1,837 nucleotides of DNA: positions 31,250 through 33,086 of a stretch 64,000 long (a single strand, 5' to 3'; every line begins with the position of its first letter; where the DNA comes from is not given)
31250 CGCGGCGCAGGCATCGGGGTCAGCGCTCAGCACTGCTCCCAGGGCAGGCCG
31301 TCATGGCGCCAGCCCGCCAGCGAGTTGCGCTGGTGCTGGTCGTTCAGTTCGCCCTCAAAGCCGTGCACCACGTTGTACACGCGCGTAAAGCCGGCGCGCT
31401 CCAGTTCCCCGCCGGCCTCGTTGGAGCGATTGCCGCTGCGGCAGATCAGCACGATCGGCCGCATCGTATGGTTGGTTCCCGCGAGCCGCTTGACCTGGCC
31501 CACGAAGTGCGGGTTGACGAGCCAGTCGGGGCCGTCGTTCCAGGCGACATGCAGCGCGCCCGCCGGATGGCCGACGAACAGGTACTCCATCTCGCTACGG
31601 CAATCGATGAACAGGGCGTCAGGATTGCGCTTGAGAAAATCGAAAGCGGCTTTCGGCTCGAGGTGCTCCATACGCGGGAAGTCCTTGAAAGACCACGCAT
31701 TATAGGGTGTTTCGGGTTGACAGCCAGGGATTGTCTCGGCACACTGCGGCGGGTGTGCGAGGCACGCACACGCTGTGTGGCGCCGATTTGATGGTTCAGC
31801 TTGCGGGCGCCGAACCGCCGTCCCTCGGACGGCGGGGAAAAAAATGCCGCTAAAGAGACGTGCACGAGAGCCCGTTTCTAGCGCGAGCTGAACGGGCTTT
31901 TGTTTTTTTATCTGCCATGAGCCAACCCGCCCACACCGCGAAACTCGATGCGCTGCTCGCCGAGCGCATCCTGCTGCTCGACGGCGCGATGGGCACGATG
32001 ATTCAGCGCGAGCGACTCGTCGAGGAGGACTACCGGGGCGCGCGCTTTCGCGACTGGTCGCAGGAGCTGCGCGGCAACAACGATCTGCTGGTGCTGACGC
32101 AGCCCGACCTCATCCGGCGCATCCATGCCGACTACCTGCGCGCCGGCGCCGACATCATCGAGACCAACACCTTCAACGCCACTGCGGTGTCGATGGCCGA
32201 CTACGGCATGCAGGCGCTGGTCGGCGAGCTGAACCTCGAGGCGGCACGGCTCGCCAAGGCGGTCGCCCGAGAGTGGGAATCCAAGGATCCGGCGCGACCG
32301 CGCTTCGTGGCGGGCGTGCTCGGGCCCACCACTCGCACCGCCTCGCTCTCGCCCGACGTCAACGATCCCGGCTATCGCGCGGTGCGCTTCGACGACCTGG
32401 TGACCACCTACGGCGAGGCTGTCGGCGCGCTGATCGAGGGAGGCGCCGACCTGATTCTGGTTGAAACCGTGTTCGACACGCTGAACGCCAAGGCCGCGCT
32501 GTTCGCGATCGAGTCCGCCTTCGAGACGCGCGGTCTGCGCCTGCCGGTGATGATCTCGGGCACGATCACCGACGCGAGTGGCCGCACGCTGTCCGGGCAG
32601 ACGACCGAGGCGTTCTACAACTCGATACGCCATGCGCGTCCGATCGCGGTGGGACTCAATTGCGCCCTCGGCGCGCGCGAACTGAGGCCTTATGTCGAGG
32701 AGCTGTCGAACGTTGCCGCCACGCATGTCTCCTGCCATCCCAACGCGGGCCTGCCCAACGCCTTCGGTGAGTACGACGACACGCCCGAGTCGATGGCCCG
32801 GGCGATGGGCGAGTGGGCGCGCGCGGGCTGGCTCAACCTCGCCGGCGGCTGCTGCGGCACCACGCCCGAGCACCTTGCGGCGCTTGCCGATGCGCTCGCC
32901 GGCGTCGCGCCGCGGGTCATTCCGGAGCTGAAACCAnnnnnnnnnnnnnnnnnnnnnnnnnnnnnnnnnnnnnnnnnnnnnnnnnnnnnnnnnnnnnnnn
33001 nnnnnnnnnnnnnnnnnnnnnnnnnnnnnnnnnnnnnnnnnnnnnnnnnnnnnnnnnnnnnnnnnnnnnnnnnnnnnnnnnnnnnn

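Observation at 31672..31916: Structured metH leader: strong hairpins, an intrinsic terminator just upstream of the ATG, and a 15-codon uORF that runs into the terminator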

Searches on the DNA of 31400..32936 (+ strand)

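Call 3: search_rna_families(source=window, start=31400, end=32200, threshold=evalue, max_evalue=10, show_alignments=3)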
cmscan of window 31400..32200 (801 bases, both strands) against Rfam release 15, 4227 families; matches with E-value up to 10: 7.
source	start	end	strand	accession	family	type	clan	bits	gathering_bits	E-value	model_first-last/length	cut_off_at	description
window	31830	31909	+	RF01772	rnk_pseudo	Cis-reg; leader;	-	20.1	55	0.83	1-108/108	no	Pseudomonas rnk leader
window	31822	31904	+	RF03152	RAGATH-1-hammerhead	Gene; ribozyme;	-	17.8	56.3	3.6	1-77/77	no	RAGATH-1 hammerhead ribozyme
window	31779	31811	+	RF00521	SAM_alpha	Cis-reg; riboswitch;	-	15.3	36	0.98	10-42/79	no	Alpha-proteobacteria SAM riboswitch aptamer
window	31822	31906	+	RF00506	Thr_leader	Cis-reg; leader;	-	14.4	55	7.8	1-118/118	no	Threonine operon leader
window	31753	31902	-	RF02424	Bp2_287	Gene; sRNA;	-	13.8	70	1.5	1-174/174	no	Burkholderia sRNA Bp2_Cand287_SIPHT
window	31518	31597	-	RF01630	ceN40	Gene; snRNA; snoRNA; CD-box;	-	13.6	35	2.5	1-123/123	no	Nematode snoRNA ceN40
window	31814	31873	+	RF00521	SAM_alpha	Cis-reg; riboswitch;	-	11.8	36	8.8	1-79/79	no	Alpha-proteobacteria SAM riboswitch aptamer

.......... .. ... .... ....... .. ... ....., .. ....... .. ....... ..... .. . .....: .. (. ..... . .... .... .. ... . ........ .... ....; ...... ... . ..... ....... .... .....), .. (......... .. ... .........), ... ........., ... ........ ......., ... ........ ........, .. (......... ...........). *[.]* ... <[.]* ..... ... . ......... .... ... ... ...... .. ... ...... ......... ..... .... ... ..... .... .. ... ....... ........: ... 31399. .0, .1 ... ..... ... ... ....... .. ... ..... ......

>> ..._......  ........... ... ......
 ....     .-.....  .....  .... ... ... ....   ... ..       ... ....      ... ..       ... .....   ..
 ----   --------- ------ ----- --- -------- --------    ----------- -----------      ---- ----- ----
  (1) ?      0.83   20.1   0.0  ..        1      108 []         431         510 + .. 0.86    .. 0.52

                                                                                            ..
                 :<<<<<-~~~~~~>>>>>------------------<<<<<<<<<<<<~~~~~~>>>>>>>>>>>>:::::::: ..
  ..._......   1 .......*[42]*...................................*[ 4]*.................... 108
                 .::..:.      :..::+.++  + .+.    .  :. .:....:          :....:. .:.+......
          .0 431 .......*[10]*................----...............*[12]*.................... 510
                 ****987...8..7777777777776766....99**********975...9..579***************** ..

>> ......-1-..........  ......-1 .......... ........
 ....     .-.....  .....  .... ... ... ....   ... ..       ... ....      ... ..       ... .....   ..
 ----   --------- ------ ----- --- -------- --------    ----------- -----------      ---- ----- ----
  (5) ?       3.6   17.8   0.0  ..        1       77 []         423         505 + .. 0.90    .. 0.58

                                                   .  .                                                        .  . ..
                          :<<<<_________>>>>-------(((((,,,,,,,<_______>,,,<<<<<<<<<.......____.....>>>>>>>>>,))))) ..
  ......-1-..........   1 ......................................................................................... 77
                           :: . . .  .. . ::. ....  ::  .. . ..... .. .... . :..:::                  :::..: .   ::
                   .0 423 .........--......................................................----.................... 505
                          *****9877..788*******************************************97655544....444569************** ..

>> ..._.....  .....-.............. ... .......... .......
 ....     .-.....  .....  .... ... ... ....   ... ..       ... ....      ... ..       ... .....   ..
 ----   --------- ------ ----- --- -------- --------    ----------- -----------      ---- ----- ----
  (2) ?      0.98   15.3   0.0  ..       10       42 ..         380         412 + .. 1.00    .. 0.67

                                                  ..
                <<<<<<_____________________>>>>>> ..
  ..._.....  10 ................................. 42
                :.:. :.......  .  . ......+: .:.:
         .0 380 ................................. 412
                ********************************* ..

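Call 4: search_rna_families(source=window, start=31740, end=31920, threshold=evalue, max_evalue=10, show_alignments=10)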
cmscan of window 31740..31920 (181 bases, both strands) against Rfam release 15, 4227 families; matches with E-value up to 10: 13.
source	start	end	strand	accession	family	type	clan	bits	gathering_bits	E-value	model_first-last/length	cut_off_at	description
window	31830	31909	+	RF01772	rnk_pseudo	Cis-reg; leader;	-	20.1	55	0.19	1-108/108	no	Pseudomonas rnk leader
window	31822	31904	+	RF03152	RAGATH-1-hammerhead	Gene; ribozyme;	-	17.8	56.3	0.81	1-77/77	no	RAGATH-1 hammerhead ribozyme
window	31779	31811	+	RF00521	SAM_alpha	Cis-reg; riboswitch;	-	15.3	36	0.22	10-42/79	no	Alpha-proteobacteria SAM riboswitch aptamer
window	31823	31903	+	RF02607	AbsR25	Gene; sRNA;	-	14.5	47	2.5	1-164/164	no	Acinetobacter sRNA 25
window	31822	31906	+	RF00506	Thr_leader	Cis-reg; leader;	-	14.4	55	1.8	1-118/118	no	Threonine operon leader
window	31825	31909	+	RF02969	DUF3800-I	Gene; sRNA;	-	14.4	44.2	6.6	1-115/115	no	DUF3800-I RNA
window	31829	31910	+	RF00115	McaS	Gene; sRNA;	CL00106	14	42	3.4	1-96/96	no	McaS/IsrA RNA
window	31753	31902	-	RF02424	Bp2_287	Gene; sRNA;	-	13.8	70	0.33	1-174/174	no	Burkholderia sRNA Bp2_Cand287_SIPHT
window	31787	31855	+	RF02979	freshwater-1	Gene; sRNA;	-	13.1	72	2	1-62/62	no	freshwater-1 RNA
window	31860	31913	+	RF00236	ctRNA_pGA1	Gene; antisense;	-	13.1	45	2.6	1-79/79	no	ctRNA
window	31814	31879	+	RF00624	P9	Gene;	-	12.7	43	1.8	10-74/74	no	Pseudomonas sRNA P9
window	31814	31873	+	RF00521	SAM_alpha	Cis-reg; riboswitch;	-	11.8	36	2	1-79/79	no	Alpha-proteobacteria SAM riboswitch aptamer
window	31850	31906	+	RF02353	BjrC68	Gene; sRNA;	-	10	39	3.8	1-82/82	no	Bradyrhizobiaceae sRNA BjrC68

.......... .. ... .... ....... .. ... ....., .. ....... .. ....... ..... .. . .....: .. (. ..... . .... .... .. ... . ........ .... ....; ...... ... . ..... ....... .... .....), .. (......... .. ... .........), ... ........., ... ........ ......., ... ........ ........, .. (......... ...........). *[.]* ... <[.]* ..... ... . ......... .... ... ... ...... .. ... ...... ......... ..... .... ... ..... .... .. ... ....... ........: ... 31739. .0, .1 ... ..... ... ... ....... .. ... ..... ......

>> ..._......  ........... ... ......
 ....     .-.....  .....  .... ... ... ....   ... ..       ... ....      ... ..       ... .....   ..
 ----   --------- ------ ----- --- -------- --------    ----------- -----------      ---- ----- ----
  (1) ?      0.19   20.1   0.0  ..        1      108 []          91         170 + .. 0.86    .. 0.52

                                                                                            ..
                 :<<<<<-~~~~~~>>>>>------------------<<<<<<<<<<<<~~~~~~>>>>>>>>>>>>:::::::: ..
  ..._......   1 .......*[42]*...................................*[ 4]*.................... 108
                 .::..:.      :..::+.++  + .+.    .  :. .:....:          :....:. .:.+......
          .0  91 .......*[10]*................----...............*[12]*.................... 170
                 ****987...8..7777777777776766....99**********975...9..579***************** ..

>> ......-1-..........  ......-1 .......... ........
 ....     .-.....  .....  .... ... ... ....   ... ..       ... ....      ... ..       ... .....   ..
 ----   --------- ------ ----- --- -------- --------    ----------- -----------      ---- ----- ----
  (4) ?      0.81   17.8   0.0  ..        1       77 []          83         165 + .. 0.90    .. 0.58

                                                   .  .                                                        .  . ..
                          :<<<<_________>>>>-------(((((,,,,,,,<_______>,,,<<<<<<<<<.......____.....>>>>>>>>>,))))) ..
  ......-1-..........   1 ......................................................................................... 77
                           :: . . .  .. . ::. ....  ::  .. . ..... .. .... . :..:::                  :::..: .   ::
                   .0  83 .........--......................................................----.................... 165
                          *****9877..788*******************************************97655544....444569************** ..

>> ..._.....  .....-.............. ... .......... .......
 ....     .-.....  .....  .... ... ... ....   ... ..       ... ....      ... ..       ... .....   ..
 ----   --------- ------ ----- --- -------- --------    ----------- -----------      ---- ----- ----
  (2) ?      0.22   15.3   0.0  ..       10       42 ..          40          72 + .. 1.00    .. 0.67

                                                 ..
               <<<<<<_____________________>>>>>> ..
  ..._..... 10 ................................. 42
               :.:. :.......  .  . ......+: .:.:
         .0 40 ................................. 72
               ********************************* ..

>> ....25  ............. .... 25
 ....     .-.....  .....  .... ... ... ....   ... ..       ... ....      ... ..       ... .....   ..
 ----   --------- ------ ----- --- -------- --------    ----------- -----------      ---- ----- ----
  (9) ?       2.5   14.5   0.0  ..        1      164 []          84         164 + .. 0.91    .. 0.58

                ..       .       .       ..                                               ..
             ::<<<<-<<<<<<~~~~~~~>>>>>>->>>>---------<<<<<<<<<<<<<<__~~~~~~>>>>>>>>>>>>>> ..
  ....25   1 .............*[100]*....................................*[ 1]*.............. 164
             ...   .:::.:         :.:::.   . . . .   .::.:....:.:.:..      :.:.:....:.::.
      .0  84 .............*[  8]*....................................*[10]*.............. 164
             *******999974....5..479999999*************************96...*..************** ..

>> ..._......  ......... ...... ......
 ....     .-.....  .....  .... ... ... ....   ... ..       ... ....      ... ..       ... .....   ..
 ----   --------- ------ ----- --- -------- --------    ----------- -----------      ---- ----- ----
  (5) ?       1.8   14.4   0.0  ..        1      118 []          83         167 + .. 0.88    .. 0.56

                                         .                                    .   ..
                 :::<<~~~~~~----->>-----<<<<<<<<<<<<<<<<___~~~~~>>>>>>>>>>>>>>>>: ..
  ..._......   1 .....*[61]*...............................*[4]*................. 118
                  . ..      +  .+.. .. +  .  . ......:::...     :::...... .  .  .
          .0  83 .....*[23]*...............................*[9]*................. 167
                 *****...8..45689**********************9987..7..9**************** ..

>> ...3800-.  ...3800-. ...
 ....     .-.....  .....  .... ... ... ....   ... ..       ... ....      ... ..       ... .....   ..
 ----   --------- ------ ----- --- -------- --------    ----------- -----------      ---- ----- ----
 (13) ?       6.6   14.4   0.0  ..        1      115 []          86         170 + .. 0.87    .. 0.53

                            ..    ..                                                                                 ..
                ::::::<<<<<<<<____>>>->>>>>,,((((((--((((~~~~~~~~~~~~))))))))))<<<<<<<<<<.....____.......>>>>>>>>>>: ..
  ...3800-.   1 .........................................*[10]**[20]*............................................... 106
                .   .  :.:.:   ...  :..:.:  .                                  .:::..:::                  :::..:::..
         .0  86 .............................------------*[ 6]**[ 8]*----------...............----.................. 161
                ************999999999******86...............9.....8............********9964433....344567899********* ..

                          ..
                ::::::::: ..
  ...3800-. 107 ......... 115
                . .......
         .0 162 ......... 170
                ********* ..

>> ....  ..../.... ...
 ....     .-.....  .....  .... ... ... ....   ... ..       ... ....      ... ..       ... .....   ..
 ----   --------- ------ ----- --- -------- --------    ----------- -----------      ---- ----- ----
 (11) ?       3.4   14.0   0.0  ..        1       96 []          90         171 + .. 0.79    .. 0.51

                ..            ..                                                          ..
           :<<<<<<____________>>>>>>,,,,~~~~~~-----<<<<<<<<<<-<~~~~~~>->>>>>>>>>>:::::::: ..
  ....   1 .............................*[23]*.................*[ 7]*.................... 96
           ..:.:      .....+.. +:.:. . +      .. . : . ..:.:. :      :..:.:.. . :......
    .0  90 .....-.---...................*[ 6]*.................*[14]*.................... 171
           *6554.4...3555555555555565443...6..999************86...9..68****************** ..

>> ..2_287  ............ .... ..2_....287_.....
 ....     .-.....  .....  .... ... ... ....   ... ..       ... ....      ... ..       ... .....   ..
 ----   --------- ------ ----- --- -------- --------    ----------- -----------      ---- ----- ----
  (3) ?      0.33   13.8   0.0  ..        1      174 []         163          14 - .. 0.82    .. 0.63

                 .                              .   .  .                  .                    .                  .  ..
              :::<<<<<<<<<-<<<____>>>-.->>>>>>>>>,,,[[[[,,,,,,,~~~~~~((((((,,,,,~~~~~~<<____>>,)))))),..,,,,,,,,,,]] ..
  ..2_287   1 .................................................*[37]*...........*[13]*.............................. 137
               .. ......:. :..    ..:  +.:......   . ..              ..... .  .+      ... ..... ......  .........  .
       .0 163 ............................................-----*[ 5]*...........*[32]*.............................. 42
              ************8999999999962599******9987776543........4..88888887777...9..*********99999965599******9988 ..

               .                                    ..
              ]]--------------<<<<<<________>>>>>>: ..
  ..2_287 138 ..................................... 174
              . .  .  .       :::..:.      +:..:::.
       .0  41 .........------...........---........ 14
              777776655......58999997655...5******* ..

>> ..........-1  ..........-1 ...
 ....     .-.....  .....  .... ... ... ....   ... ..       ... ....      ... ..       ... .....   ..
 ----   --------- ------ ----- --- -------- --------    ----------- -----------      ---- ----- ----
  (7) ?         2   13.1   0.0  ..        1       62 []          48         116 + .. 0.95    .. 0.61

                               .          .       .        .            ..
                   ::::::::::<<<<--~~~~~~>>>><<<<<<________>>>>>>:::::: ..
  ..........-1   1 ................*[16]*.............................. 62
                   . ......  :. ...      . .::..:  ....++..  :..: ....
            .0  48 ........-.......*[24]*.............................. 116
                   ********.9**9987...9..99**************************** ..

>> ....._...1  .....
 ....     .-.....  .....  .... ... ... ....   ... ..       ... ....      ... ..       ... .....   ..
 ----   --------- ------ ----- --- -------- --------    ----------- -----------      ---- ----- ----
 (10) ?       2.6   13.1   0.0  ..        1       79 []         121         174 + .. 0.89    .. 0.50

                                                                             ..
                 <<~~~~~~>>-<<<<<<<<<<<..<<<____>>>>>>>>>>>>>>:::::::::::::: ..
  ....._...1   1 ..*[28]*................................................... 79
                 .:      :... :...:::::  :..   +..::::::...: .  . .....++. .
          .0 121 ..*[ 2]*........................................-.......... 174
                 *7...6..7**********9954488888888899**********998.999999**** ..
